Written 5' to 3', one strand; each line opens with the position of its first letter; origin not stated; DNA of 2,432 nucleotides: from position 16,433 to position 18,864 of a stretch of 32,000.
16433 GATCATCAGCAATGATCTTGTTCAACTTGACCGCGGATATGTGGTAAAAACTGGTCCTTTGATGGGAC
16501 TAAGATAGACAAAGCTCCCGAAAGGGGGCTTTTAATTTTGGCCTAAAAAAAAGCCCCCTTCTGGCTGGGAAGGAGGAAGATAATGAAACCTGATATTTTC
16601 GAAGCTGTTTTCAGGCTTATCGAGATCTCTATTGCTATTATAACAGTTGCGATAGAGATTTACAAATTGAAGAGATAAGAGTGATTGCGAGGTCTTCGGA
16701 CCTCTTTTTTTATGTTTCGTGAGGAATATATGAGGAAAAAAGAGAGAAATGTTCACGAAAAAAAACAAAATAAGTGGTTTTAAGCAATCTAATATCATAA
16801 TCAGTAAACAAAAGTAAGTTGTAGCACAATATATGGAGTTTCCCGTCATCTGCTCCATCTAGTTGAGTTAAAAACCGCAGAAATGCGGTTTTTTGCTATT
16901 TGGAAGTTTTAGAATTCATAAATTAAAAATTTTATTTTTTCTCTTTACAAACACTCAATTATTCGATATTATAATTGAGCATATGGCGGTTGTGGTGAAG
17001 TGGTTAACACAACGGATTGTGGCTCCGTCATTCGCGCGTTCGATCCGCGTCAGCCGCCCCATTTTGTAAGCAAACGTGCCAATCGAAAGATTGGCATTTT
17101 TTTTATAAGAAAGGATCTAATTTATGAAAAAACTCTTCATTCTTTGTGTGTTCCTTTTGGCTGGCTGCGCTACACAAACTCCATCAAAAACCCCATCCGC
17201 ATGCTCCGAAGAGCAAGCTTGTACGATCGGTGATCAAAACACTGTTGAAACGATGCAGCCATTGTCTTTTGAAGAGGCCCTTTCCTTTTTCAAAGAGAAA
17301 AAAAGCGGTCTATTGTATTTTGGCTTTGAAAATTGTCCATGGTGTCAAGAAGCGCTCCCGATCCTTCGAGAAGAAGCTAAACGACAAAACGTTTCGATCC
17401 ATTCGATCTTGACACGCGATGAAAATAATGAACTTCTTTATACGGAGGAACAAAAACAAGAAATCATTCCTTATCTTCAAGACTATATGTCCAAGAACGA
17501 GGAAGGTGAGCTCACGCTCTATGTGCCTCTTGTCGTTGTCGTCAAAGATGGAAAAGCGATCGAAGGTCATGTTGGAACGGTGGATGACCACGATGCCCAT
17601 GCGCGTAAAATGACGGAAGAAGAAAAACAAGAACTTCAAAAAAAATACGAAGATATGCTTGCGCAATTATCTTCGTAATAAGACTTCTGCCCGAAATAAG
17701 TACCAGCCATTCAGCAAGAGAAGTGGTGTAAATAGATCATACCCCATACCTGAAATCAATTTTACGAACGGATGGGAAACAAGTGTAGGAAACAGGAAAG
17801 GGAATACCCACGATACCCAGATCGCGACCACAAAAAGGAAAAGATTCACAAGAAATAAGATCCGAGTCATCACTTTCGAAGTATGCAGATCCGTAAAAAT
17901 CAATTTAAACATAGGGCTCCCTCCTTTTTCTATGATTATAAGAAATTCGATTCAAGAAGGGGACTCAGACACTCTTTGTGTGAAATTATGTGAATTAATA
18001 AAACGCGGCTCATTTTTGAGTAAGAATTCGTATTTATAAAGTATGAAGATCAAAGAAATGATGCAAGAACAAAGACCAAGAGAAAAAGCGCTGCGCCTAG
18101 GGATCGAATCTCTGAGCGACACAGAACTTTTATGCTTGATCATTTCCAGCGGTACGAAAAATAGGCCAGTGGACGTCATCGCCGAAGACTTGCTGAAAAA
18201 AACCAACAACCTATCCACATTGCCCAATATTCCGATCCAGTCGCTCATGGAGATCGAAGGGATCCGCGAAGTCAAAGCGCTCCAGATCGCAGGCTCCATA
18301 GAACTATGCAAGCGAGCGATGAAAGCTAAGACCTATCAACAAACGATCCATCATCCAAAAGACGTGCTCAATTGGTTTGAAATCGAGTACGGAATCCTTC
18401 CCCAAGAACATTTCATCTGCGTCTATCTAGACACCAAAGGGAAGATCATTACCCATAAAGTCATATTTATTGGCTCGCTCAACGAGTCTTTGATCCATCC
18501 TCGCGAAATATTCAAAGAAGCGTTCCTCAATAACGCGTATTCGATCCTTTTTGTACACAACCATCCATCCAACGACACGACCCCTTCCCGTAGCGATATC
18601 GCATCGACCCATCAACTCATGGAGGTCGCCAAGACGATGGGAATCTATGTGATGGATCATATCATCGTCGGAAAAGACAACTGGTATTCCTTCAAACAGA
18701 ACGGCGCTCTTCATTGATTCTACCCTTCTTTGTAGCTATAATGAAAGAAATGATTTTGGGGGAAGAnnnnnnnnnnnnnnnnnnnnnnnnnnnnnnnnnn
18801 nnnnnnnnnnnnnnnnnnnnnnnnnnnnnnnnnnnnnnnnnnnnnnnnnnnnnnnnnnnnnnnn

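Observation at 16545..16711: Type I toxin-antitoxin-like locus at the prophage end: 31-aa peptide ORF with a predicted overlapping antisense RNA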

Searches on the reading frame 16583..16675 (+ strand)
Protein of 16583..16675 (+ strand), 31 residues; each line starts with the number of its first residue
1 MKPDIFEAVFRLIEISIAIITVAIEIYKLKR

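Call 5: search_protein_families(library=pfam, proteins=[window:16583-16675:+], max_evalue=10)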
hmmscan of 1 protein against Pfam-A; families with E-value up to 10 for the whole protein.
seq(31 aa): 0 families
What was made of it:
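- Closest known: TisB. Different: There was no Pfam hit of any kind (call 5).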

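Call 11: search_dna_similar(query=window:16583-16675:+, collection=phages, mode=protein, max_evalue=10)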
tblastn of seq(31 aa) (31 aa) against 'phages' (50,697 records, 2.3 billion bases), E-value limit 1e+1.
No match.

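Call 13: find_encoding_contigs(protein=window:16583-16675:+, flank=5000, max_places=10)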
Protein window:16583-16675:+ (31 aa): 22 contigs read that carry it; 5 places shown.
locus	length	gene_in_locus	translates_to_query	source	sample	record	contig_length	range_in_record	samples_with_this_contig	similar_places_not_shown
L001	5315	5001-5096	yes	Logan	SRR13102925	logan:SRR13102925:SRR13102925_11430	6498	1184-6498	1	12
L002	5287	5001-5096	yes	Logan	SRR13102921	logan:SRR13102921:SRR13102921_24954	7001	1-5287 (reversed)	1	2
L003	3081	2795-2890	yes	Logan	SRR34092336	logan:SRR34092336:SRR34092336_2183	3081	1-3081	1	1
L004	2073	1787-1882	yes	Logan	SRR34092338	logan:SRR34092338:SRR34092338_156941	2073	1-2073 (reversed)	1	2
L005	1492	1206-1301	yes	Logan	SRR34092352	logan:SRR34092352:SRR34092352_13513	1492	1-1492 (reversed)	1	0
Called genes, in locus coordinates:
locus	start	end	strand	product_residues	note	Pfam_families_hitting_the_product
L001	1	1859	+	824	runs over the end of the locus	PF05895:DUF859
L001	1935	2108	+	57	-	PF07927:HicA_toxin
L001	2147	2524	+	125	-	PF15919:HicB_lk_antitox (weak), PF15970:HicB-like_2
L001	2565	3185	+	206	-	PF02839:CBM_5_12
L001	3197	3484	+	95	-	PF16079:Phage_holin_5_2 (weak)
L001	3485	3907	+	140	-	-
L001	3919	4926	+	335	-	PF01510:Amidase_2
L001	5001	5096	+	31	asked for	-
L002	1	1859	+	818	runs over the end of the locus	PF05895:DUF859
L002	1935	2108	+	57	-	PF07927:HicA_toxin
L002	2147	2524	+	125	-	PF15919:HicB_lk_antitox (weak), PF15970:HicB-like_2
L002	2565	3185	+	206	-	PF02839:CBM_5_12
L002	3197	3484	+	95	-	PF16079:Phage_holin_5_2 (weak)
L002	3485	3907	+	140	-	-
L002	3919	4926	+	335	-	PF01510:Amidase_2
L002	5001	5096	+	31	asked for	-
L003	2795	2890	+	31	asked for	-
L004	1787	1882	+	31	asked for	-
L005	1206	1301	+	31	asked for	-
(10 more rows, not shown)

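Call 23: search_protein_representatives(protein=window:16583-16675:+)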
Query: 31 residues. Proteins with E-value up to 0.001 (for the whole library): 1; up to 1e-10: 0; up to 1e-30: 0. The best 1 are listed.
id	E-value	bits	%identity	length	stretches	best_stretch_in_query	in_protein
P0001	4.3e-10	52.7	97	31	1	1-31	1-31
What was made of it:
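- Tried and rejected: phmmer against 1.84 billion representatives found only the peptide's own cluster (call 23).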

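Call 25: list_cluster_members(proteins=[window:16583-16675:+])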
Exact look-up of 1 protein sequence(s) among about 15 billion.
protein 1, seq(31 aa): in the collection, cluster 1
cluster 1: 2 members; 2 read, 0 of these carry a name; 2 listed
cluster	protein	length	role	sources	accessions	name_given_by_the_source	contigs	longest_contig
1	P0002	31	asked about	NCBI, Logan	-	-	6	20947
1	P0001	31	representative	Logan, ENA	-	-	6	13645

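Call 26: find_encoding_contigs(protein=P0001, flank=5000, max_places=10)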
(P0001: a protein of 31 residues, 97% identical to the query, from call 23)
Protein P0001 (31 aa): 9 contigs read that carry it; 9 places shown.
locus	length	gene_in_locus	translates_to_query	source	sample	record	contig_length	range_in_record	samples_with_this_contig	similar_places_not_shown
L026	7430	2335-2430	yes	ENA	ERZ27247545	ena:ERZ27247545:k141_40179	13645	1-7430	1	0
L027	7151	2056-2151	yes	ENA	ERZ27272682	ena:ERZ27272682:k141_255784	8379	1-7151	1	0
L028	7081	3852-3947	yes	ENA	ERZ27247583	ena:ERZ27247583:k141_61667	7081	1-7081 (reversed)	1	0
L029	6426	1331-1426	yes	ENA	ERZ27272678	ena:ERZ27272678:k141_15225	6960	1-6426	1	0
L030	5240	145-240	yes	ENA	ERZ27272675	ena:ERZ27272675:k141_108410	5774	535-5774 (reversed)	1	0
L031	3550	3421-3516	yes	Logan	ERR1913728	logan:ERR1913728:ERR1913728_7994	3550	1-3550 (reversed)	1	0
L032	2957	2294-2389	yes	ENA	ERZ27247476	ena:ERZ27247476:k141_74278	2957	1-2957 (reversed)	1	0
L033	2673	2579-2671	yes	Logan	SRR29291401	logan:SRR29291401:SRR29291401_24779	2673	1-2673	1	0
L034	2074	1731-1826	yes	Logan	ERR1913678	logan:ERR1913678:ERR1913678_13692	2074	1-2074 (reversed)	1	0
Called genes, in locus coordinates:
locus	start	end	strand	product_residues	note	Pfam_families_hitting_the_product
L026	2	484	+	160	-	?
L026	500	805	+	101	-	PF16079:Phage_holin_5_2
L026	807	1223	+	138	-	-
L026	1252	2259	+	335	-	PF01510:Amidase_2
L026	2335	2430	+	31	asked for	-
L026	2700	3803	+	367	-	PF00589:Phage_integrase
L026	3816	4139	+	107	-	PF11611:DUF4352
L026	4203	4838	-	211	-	PF12844:HTH_19, PF13560:HTH_31, PF01381:HTH_3, PF00717:Peptidase_S24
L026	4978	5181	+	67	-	PF13560:HTH_31, PF12844:HTH_19, PF01381:HTH_3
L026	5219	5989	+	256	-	PF02498:Bro-N, PF03374:ANT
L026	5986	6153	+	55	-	-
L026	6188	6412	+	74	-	-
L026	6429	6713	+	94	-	-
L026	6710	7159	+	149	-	-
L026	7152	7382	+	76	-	-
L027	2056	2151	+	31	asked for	-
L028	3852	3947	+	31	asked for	-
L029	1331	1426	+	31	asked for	-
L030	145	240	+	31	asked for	-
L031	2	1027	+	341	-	?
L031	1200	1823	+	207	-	PF02839:CBM_5_12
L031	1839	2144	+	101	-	PF16079:Phage_holin_5_2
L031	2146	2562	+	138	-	-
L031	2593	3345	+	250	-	-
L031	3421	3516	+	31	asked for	-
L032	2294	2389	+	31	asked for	-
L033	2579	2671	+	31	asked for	?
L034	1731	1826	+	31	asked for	-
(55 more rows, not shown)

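Call 28: search_protein_families(library=ncbifam, proteins=[window:16583-16675:+], max_evalue=10)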
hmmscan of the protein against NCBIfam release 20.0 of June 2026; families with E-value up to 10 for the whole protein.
seq(31 aa): 0 families
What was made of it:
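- Closest known: Bacillus subtilis prophage type I TA systems. Different: Pfam and NCBIfam models gave no hit for ORF31 (calls 5, 28).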

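Call 29: search_protein_families(library=phrogs, proteins=[window:16583-16675:+], max_evalue=10)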
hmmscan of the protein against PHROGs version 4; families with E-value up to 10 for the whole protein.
seq(31 aa): 0 families
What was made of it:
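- On Phage holin: There is no holin-family hit for ORF31 (calls 5, 29).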

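Call 61: search_dna_similar(query=window:16583-16675:+, collection=plasmids, mode=protein, max_evalue=10)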
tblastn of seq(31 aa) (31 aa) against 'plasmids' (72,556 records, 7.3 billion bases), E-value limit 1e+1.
No match.
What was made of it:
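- Tried and rejected: tblastn against the phage and plasmid collections found no match (calls 11, 61).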

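Call 69: search_protein_families(library=padloc, proteins=[window:16583-16675:+], max_evalue=1)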
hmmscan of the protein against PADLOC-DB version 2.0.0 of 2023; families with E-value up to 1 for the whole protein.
seq(31 aa): 0 families

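Call 70: predict_structure(protein=window:16583-16675:+)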
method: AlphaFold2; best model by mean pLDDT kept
length: 31 residues; sequences in the alignment: 1
mean_pLDDT: 94.8   pTM: 0.55
mean pLDDT of the five models: 94.8, 93.4, 92.5, 92.1, 91.6
residues with pLDDT >= 90: 27; 70-90: 4; 50-70: 0; < 50: 0
segments of 3 or more residues with pLDDT < 50: none
pLDDT, mean of each block of 10 residues (from residue 1): 89 99 98 83
secondary structure, 60 per line:
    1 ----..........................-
elements in order: H5-30
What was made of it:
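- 16583..16678 (+): ORF31: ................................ It is a single helix with a narrow polar stripe (D4, E7, R11, E14, T21, E25, K28) and a basic C-terminus. AF2 predicts a helix over residues 5-30 with pLDDT 94.8 (call 70).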

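Call 88: search_protein_families(library=phrogs, proteins=[L031:2593-3342:+], max_evalue=0.001)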
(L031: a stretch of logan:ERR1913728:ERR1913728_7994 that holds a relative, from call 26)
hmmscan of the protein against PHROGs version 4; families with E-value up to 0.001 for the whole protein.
L031:2593-3342:+ (250 aa): 9 families
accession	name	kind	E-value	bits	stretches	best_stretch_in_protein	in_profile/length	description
phrog_291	-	lysis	1.7e-20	74.3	1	4-73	5-79/509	endolysin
phrog_8781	-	lysis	2.8e-11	44.7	1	4-125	8-129/178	endolysin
phrog_29272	-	lysis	4.7e-11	43.4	1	11-116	310-412/436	endolysin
phrog_635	-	lysis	6.5e-09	36.2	1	2-115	7-118/463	endolysin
phrog_7887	-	lysis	1.9e-06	28.7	1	3-115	5-115/238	endolysin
phrog_37633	-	lysis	2.5e-06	27.6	1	4-96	7-99/375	endolysin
phrog_489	-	lysis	5.1e-05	23.3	1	3-115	6-116/459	endolysin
phrog_34646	-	lysis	0.00021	21.1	1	3-62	329-387/472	endolysin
phrog_759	-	other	0.00059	19.7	1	2-137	13-145/625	tail associated cell-wall hydrolase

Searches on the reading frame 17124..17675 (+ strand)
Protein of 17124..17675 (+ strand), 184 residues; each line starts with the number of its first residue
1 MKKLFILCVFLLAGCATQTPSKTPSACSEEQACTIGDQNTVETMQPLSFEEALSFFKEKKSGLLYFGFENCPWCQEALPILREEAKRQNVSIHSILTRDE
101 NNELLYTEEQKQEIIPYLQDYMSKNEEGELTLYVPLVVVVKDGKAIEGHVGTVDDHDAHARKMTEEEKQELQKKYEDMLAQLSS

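Call 17: find_encoding_contigs(protein=window:17124-17675:+, flank=4000, max_places=10)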
Protein window:17124-17675:+ (184 aa): 24 contigs read that carry it; 10 places shown.
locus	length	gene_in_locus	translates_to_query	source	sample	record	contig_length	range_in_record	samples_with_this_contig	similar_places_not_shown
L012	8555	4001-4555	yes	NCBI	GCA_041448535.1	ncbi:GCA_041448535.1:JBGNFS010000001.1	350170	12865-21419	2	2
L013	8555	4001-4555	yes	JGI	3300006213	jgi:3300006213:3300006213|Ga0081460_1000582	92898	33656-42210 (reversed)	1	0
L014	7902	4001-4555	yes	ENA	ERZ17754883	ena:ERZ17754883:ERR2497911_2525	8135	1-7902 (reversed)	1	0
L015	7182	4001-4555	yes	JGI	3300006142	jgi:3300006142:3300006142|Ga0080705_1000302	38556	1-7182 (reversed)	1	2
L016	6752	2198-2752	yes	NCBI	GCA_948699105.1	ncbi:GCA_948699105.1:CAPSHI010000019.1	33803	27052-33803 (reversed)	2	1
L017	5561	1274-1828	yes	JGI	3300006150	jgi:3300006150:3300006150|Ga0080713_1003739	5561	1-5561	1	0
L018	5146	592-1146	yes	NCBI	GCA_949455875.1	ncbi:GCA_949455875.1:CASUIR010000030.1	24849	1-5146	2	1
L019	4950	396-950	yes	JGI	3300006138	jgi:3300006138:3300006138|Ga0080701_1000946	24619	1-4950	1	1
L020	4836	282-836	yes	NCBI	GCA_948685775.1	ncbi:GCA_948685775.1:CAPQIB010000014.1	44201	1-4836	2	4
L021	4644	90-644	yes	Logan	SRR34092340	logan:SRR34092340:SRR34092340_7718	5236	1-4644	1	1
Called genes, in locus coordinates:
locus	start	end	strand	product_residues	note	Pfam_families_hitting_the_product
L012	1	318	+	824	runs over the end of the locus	PF05895:DUF859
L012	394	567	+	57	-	PF07927:HicA_toxin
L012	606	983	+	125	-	PF15919:HicB_lk_antitox (weak), PF15970:HicB-like_2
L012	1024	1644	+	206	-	PF02839:CBM_5_12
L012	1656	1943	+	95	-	PF16079:Phage_holin_5_2 (weak)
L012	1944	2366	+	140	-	-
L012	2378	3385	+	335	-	PF01510:Amidase_2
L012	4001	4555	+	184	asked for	-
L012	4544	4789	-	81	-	-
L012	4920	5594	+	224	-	PF20582:UPF0758_N, PF04002:RadC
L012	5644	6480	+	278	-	PF04085:MreC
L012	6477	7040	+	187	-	PF04093:MreD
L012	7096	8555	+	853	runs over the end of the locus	PF02739:5_3_exonuc_N, PF01367:5_3_exonuc, PF22619:DNA_polI_exo1, PF00476:DNA_pol_A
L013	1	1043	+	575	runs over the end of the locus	PF00664:ABC_membrane, PF00005:ABC_tran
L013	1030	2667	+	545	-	PF00664:ABC_membrane, PF00005:ABC_tran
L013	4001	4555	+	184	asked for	-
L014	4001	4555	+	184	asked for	-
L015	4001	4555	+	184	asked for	-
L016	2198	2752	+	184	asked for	-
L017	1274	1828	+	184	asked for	-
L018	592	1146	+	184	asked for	-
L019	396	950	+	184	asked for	-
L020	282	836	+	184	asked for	-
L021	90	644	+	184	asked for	-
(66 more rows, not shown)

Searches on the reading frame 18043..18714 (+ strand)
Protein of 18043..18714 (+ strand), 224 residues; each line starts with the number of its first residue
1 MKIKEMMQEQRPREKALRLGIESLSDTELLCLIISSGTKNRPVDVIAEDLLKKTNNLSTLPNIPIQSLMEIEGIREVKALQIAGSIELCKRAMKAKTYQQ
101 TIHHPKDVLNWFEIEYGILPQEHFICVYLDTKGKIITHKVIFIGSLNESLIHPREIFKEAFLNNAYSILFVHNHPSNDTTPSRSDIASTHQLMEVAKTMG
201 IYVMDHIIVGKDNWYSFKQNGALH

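Call 53: list_cluster_members(proteins=[window:18043-18714:+, window:18767-19600:+, window:17124-17675:+, window:15501-16505:+])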
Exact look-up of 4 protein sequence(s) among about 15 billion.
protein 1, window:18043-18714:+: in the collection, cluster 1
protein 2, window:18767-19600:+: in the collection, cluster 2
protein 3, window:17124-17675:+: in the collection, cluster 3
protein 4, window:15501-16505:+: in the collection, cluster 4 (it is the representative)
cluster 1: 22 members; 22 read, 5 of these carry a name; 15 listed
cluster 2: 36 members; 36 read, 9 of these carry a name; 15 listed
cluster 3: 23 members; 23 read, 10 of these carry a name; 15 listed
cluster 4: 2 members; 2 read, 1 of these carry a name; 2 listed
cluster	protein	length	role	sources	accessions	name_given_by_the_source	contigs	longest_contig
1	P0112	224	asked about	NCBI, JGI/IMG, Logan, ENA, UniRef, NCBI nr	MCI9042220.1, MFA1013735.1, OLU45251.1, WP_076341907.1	RadC family protein [Dubosiella newyorkensis] | DNA repair protein RadC | MPN domain-containing protein n=2 Tax=Dubosiella newyorkensis TaxID=1862672 ...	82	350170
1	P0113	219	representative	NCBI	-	-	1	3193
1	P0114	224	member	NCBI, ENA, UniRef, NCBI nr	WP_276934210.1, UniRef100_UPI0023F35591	RadC family protein [Dubosiella newyorkensis] | RadC family protein n=1 Tax=Dubosiella newyorkensis TaxID=1862672 RepID=UPI0023F35591 | DNA repair protein RadC [Dubosiella newyorkensis]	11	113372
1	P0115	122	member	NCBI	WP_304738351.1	JAB domain-containing protein, partial [Dubosiella newyorkensis]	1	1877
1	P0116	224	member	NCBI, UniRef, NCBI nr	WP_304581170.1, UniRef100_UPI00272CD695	RadC family protein [Dubosiella newyorkensis] | RadC family protein n=1 Tax=Dubosiella newyorkensis TaxID=1862672 RepID=UPI00272CD695 | DNA repair protein RadC [Dubosiella newyorkensis]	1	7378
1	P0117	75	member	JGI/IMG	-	DNA repair protein RadC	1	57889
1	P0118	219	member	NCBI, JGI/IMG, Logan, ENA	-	-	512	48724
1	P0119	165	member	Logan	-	-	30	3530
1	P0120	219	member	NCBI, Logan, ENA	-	-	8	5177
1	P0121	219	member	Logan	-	-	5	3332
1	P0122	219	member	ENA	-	-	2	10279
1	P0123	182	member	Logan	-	-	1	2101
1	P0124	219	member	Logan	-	-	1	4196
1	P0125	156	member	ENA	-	-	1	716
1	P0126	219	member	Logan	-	-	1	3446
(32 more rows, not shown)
